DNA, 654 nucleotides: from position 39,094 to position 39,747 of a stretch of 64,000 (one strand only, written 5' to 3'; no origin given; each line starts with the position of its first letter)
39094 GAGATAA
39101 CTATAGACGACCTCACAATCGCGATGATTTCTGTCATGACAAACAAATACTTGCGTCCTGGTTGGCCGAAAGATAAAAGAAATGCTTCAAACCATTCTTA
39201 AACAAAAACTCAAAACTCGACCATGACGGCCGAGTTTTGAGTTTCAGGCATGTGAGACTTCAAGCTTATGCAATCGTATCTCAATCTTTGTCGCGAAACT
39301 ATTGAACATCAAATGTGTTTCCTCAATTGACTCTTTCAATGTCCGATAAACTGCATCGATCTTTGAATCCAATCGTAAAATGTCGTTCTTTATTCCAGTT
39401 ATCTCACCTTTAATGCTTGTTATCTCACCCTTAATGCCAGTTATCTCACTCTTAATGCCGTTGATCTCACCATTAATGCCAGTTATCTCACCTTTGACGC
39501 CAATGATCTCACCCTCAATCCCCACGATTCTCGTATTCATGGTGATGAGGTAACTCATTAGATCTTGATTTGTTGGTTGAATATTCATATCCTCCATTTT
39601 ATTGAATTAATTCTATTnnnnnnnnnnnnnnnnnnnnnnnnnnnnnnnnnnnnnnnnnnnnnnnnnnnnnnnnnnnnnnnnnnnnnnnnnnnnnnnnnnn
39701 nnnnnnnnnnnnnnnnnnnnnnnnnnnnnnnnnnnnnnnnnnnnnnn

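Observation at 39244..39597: Tandem-heptad protein encoded by 21-bp DNA repeats immediately downstream of recA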

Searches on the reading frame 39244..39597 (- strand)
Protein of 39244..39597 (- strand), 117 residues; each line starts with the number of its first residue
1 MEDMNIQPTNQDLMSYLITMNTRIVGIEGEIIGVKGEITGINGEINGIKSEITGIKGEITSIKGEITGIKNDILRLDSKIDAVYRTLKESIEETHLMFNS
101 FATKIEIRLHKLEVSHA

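Call 4: search_protein_families(library=pfam, proteins=[window:39244-39597:-], max_evalue=1)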
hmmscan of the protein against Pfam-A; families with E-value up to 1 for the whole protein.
window:39244-39597:- (117 aa): 8 families
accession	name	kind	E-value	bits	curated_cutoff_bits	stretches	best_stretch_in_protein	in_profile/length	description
PF04513.17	Baculo_PEP_C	-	0.00019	22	38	1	11-75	63-124/140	Baculovirus polyhedron envelope protein, PEP, C terminus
PF07889.17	DUF1664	-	0.00027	21.4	34.6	2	36-83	73-120/124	Protein of unknown function (DUF1664)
PF05377.16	FlaC_arch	-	0.0066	17.3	27.8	1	41-76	5-40/55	Flagella accessory protein C (FlaC)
PF06160.17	EzrA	-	0.0082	14.9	39.6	1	34-105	113-184/557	Septation ring formation regulator, EzrA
PF23284.2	KOW2_Spt5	-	0.028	14.7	28.9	0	27-59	8-40/50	Transcription elongation factor SPT5, second KOW domain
PF05531.17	NPV_P10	-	0.17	12.9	29.8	0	67-89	7-29/75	Nucleopolyhedrovirus P10 protein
PF06103.16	DUF948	-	0.17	12.6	37.2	1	35-89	25-79/89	Bacterial protein of unknown function (DUF948)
PF23249.1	KH_PARP14_3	-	0.23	11.7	28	0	46-60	41-55/61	PARP14, third type I KH domain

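Call 5: search_protein_families(library=ncbifam, proteins=[window:39244-39597:-], max_evalue=1)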
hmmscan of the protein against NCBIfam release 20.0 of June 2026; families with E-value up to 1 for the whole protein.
window:39244-39597:- (117 aa): 11 families
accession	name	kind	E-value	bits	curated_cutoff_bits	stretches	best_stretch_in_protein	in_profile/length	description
TIGR04523.1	Mplasa_alph_rch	subfamily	0.001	17.1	270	1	9-93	597-681/745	helix-rich protein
NF045487.1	ASRP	equivalog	0.0025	16.5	300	1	23-94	205-282/593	archaea-specific SMC-related protein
NF010758.0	PRK14161.1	equivalog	0.0087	15.8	206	1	41-94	9-63/178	nucleotide exchange factor GrpE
TIGR02169.1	SMC_prok_A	equivalog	0.012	13.3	729.4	1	24-91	642-709/1165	chromosome segregation protein SMC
NF038218.1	IcmG_DotF_IVB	equivalog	0.013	15.2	200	1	24-83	126-185/266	type IVB secretion system protein IcmG/DotF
NF010745.0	PRK14147.1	equivalog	0.016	15.1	184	1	50-95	18-63/172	nucleotide exchange factor GrpE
TIGR02132.1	phaR_Bmeg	equivalog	0.017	15.1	148.4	1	31-90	81-140/189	polyhydroxyalkanoic acid synthase subunit PhaR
NF040788.1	S-lay_SlaB_Mtsph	equivalog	0.024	13.5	700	1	5-83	305-383/416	S-layer protein SlaB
NF003407.0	PRK04778.1-1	equivalog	0.027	13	913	1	42-114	107-182/574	septation ring formation regulator EzrA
NF041655.1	MM0924_fam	subfamily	0.033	13.8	45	1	57-79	18-40/57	MM0924 family protein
NF051443.1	NheC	equivalog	0.049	12.9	420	1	30-88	243-297/352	non-hemolytic enterotoxin subunit C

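Call 7: find_homologous_proteins(query=window:39244-39597:-, max_evalue=0.01)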
Query window:39244-39597:- (117 aa): 45 proteins with E <= 0.01 among 2730 candidates.
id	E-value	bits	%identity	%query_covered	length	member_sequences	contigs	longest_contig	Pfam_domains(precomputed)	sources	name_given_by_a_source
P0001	3.7e-64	231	100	97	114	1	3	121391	-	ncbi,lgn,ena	-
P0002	2.1e-21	94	50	65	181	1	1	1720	PF10805.15,PF07889.18,PF08651.16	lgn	-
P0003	1.8e-20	91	45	74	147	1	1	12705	PF25994.1,PF04513.18,PF23649.2,PF07889.18,PF24161.2,PF10473.15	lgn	-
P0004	7.8e-20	89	45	78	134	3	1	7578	PF25994.1,PF24161.2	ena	-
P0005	2.2e-18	84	45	74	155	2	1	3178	PF25994.1,PF04513.18,PF07889.18,PF24161.2,PF10473.15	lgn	-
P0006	1.5e-14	72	54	54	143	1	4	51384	PF06009.20,PF25994.1,PF05531.18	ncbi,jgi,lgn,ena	jgi:chromosome segregation ATPase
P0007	6.4e-14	70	61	49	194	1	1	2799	-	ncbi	-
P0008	1.6e-13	68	39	77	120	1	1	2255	-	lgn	-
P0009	4.5e-13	67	40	81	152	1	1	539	PF06818.21,PF07889.18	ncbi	-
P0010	7.5e-13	66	57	52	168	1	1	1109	PF05377.18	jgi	jgi:predicted nucleic acid-binding Zn-ribbon protein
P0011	4.3e-10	57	40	83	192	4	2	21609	PF25994.1,PF04513.18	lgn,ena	-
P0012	1.2e-9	56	38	84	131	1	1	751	PF25994.1,PF06818.21,PF07889.18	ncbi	-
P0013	6.1e-9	54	31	81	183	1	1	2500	PF04513.18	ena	-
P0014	8.2e-9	53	54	54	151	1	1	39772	-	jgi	jgi:chromosome segregation ATPase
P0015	2.7e-8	52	42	55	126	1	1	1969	PF10805.15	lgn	-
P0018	1.2e-7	50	44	59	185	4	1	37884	PF04513.18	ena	-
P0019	1.9e-7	49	69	14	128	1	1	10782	-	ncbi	-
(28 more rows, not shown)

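Call 10: find_encoding_contigs(protein=P0001, flank=6000, max_places=6)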
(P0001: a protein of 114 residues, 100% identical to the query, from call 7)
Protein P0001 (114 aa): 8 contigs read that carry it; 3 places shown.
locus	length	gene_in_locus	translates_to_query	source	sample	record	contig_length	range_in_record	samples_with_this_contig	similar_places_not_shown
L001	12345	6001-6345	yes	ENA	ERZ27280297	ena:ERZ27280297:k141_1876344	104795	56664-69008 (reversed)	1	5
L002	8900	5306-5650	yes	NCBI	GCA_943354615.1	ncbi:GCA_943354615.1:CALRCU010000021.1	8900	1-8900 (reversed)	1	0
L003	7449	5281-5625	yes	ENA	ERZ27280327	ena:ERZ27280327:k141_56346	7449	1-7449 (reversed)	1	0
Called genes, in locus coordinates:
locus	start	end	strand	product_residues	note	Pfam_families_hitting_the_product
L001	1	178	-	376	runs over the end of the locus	PF13173:AAA_14, PF13635:DUF4143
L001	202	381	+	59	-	-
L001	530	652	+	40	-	-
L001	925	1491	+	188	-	PF08207:EFP_N, PF01132:EFP, PF09285:Elong-fact-P_C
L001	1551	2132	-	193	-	-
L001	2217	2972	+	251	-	PF03734:YkuD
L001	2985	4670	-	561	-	-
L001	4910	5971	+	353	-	PF00154:RecA_N, PF08423:Rad51, PF06745:ATPase (faint), PF01637:ATPase_2 (weak), PF02283:CobU (weak), PF21096:RecA_C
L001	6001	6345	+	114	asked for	-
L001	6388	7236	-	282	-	-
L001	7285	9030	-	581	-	-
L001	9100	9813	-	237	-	PF13413:HTH_25, PF09136:Glucodextran_B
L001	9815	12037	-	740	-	PF13491:FtsK_4TM, PF17854:FtsK_alpha, PF01580:FtsK_SpoIIIE, PF12846:AAA_10 (faint), PF09397:FtsK_gamma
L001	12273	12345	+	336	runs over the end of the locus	-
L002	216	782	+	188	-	PF08207:EFP_N, PF01132:EFP, PF09285:Elong-fact-P_C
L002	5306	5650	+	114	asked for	-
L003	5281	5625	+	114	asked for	-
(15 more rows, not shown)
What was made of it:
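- On Phage XhlA/holin-like or tail-needle proteins: The neighbours are housekeeping genes (call 10).
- Checked: Gene callers also use the second ATG (P0001, 114 aa; calls 7, 10).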

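Call 11: find_encoding_contigs(protein=P0008, flank=5000, max_places=4)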
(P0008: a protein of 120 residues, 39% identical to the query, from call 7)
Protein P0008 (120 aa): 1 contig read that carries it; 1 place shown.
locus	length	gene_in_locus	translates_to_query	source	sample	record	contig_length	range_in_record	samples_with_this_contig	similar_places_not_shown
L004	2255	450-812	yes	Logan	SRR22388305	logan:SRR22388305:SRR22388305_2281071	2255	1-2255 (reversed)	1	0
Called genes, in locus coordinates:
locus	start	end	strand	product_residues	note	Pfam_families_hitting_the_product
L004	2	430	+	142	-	?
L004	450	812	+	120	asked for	-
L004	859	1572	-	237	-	PF12844:HTH_19 (weak), PF13413:HTH_25, PF09136:Glucodextran_B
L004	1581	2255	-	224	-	?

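Call 18: search_protein_families(library=pfam, proteins=[P0003, P0006, P0008, P0011, P0014, P0007, P0019, P0010, P0002], max_evalue=0.01)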
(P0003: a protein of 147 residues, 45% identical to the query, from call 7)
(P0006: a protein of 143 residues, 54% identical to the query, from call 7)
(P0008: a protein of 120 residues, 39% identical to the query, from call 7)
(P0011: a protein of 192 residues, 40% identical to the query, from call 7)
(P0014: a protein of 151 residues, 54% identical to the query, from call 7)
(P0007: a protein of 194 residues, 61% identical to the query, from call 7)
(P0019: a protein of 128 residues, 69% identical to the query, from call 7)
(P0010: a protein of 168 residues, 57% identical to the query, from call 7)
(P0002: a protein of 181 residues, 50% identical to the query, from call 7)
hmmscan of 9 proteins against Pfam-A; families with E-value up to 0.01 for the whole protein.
P0003 (147 aa): 32 families (the best 25 are shown)
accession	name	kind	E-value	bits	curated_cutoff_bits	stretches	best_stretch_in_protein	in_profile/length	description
PF10473.14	CENP-F_leu_zip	-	3.6e-06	27.5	34.5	1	10-100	22-112/140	Leucine-rich repeats of kinetochore protein Cenp-F/LEK1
PF07889.17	DUF1664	-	6.5e-06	26.6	34.6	0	47-102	66-121/124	Protein of unknown function (DUF1664)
PF04513.17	Baculo_PEP_C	-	8.7e-06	26.3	38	1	14-80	47-118/140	Baculovirus polyhedron envelope protein, PEP, C terminus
PF05377.16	FlaC_arch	-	2.9e-05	24.8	27.8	0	10-42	5-37/55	Flagella accessory protein C (FlaC)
PF06818.20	Fez1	-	4.1e-05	24.6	34.4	1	16-115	7-106/199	Fez1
PF23249.1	KH_PARP14_3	-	5.1e-05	23.4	28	0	70-86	40-56/61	PARP14, third type I KH domain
PF12761.13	End3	-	0.00013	22.5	25.2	0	53-128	7-80/115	Actin cytoskeleton-regulatory complex protein END3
PF06419.17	COG6_N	-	0.00029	21.4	27.4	0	60-112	39-98/114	Conserved oligomeric complex COG6, N-terminal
PF00038.26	Filament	-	0.00029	21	40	0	52-128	201-277/313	Intermediate filament protein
PF04849.18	HAP1_N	-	0.00049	19.8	33.9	0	4-97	200-293/307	HAP1 N-terminal conserved region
PF15905.10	HMMR_N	-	0.00061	19.8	30.1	1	12-124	178-293/330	Hyaluronan mediated motility receptor N-terminal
PF13166.12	AAA_13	-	0.00065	18.9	36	1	14-141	357-478/713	AAA domain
PF04108.17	ATG17_like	-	0.00073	19.6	43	1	5-137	123-238/355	Autophagy protein ATG17-like domain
PF06005.17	ZapB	-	0.00092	20.1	31.5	0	77-123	20-66/71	Cell division protein ZapB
PF10805.13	DUF2730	-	0.0011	19.5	24.9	0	4-60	32-90/102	Protein of unknown function (DUF2730)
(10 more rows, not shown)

P0006 (143 aa): 19 families
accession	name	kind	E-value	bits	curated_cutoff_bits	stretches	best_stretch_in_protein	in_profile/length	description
PF05531.17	NPV_P10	-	7.3e-06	26.8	29.8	0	63-120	7-67/75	Nucleopolyhedrovirus P10 protein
PF06009.19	Laminin_II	-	2.4e-05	24.8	33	1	54-119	4-69/138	Laminin Domain II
PF04513.17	Baculo_PEP_C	-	3.8e-05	24.2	38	1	13-100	33-118/140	Baculovirus polyhedron envelope protein, PEP, C terminus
PF10473.14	CENP-F_leu_zip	-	0.00014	22.4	34.5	1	12-121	4-113/140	Leucine-rich repeats of kinetochore protein Cenp-F/LEK1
PF13166.12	AAA_13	-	0.00016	20.9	36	1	9-102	388-482/713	AAA domain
PF07889.17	DUF1664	-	0.00027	21.4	34.6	0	11-72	59-120/124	Protein of unknown function (DUF1664)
PF08647.16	BRE1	-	0.00027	21.4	27.9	0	45-113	2-70/95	BRE1 E3 ubiquitin ligase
PF00038.26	Filament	-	0.00058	20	40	0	2-98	188-280/313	Intermediate filament protein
PF24423.1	OVT1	-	0.00082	20.2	30.9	0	3-65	21-83/100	Major antigen, helical domain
PF06156.18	YabA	-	0.00085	20.3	30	0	13-47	3-37/103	Initiation control protein YabA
PF06008.19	Laminin_I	-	0.00085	19.6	34.6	1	16-121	31-137/259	Laminin Domain I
PF24073.1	DUF7365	-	0.00095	19.7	27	0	11-53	54-99/101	Coiled-coil region of unknown function (DUF7365)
PF04108.17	ATG17_like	-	0.0011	18.9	43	1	24-123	122-211/355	Autophagy protein ATG17-like domain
PF06818.20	Fez1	-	0.0012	19.8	34.4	0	61-110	11-60/199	Fez1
PF24922.1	ACBP4_C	-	0.0018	18.9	31.2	0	50-116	7-73/105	Acyl-CoA-binding domain-containing protein 4-6, C-terminal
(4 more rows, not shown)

P0008 (120 aa): 1 family
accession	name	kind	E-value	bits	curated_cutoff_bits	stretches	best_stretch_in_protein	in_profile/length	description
PF04513.17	Baculo_PEP_C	-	0.0089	16.5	38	0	47-98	44-95/140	Baculovirus polyhedron envelope protein, PEP, C terminus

P0011 (192 aa): 7 families
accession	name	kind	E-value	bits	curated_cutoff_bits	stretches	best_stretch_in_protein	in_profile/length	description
PF04513.17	Baculo_PEP_C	-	1.9e-06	28.4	38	1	64-146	41-124/140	Baculovirus polyhedron envelope protein, PEP, C terminus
PF06810.17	Phage_scaffold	-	4.6e-05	23.9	35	1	107-153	33-80/170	Phage capsid assembly scaffolding protein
PF10473.14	CENP-F_leu_zip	-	0.001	19.6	34.5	1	89-166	16-96/140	Leucine-rich repeats of kinetochore protein Cenp-F/LEK1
PF16331.10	TolA_bind_tri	-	0.0029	18.1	30.1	0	95-142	2-52/76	TolA binding protein trimerisation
PF05400.18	FliT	-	0.0037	18.5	29.5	1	30-102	3-75/85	Flagellar protein FliT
PF25450.1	Rab11-FIP3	-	0.0052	17.5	31.9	0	57-155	21-108/125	Rab11-FIP3-like domain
PF06705.16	SF-assemblin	-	0.0066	16.3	30.6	0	38-156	91-217/247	SF-assemblin/beta giardin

P0014 (151 aa): 5 families
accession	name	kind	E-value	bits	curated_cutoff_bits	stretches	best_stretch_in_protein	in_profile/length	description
PF10186.14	ATG14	-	0.00029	20.5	33.2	1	26-118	67-164/347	Vacuolar sorting 38 and autophagy-related subunit 14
PF13851.11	GAS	-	0.00079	19.3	32.3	1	6-119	18-134/200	Growth-arrest specific micro-tubule binding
PF07889.17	DUF1664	-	0.0017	18.9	34.6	1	6-78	51-123/124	Protein of unknown function (DUF1664)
PF08702.15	Fib_alpha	-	0.0026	18.4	29.9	1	52-148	31-123/143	Fibrinogen alpha/beta chain family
PF24319.2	DUF7491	-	0.0055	17.4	30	0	19-80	5-66/90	Coiled-coil region of unknown function (DUF7491)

P0007 (194 aa): 9 families
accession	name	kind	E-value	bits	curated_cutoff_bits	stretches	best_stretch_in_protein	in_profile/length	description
PF23284.2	KOW2_Spt5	-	0.0011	19.1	28.9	1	73-104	9-40/50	Transcription elongation factor SPT5, second KOW domain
PF17097.10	Kre28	-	0.0011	18.6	27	1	72-127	122-178/365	Spindle pole body component Kre28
PF04513.17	Baculo_PEP_C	-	0.0014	19.1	38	0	10-97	52-130/140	Baculovirus polyhedron envelope protein, PEP, C terminus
PF10473.14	CENP-F_leu_zip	-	0.0021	18.6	34.5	1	29-106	21-98/140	Leucine-rich repeats of kinetochore protein Cenp-F/LEK1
PF07889.17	DUF1664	-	0.0021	18.5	34.6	0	11-66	63-121/124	Protein of unknown function (DUF1664)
PF06818.20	Fez1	-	0.0036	18.3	34.4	1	51-152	8-108/199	Fez1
PF06419.17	COG6_N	-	0.0044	17.6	27.4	0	85-130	37-82/114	Conserved oligomeric complex COG6, N-terminal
PF05377.16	FlaC_arch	-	0.0065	17.3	27.8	0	65-100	5-40/55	Flagella accessory protein C (FlaC)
PF13166.12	AAA_13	-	0.0074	15.5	36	0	28-84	398-454/713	AAA domain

P0019 (128 aa): 1 family
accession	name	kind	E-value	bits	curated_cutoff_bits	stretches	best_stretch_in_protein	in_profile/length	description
PF07889.17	DUF1664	-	0.0003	21.3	34.6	0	4-49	77-122/124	Protein of unknown function (DUF1664)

P0010 (168 aa): 8 families
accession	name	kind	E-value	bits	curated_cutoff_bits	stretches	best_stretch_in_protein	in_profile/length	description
PF05377.16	FlaC_arch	-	3.6e-06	27.7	27.8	0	76-111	5-40/55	Flagella accessory protein C (FlaC)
PF04513.17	Baculo_PEP_C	-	7e-05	23.3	38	1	4-84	42-119/140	Baculovirus polyhedron envelope protein, PEP, C terminus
PF07889.17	DUF1664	-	0.00039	20.9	34.6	0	7-84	44-121/124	Protein of unknown function (DUF1664)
PF13166.12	AAA_13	-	0.0023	17.2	36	1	7-96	379-469/713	AAA domain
PF16888.10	YwqH-like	-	0.0039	17.9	33.7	0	5-62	64-121/123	YwqH-like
PF06009.19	Laminin_II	-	0.0077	16.7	33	0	74-113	13-59/138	Laminin Domain II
PF10498.14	IFT57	-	0.0084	15.6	40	1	20-107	266-352/360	Intra-flagellar transport protein 57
PF10473.14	CENP-F_leu_zip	-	0.009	16.5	34.5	0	33-110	14-91/140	Leucine-rich repeats of kinetochore protein Cenp-F/LEK1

P0002 (181 aa): 7 families
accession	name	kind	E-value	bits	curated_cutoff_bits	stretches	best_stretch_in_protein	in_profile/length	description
PF08651.15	DASH_Duo1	-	8.6e-06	25.9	25.4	0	13-46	1-34/74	DASH complex subunit Duo1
PF07889.17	DUF1664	-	2.1e-05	25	34.6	0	12-60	73-121/124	Protein of unknown function (DUF1664)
PF06009.19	Laminin_II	-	0.00026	21.5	33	0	96-173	17-91/138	Laminin Domain II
PF04513.17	Baculo_PEP_C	-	0.00046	20.7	38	0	72-128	82-136/140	Baculovirus polyhedron envelope protein, PEP, C terminus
PF23284.2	KOW2_Spt5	-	0.00059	20.1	28.9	0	45-78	8-41/50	Transcription elongation factor SPT5, second KOW domain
PF05377.16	FlaC_arch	-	0.0029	18.4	27.8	0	20-48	8-36/55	Flagella accessory protein C (FlaC)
PF10805.13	DUF2730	-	0.0034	17.9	24.9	0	141-177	23-59/102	Protein of unknown function (DUF2730)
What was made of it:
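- One weak hit of a related protein (P0003) to the grass antifreeze beta-roll family (E 0.002, 18.7 bits against a cutoff of 30; call 18).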
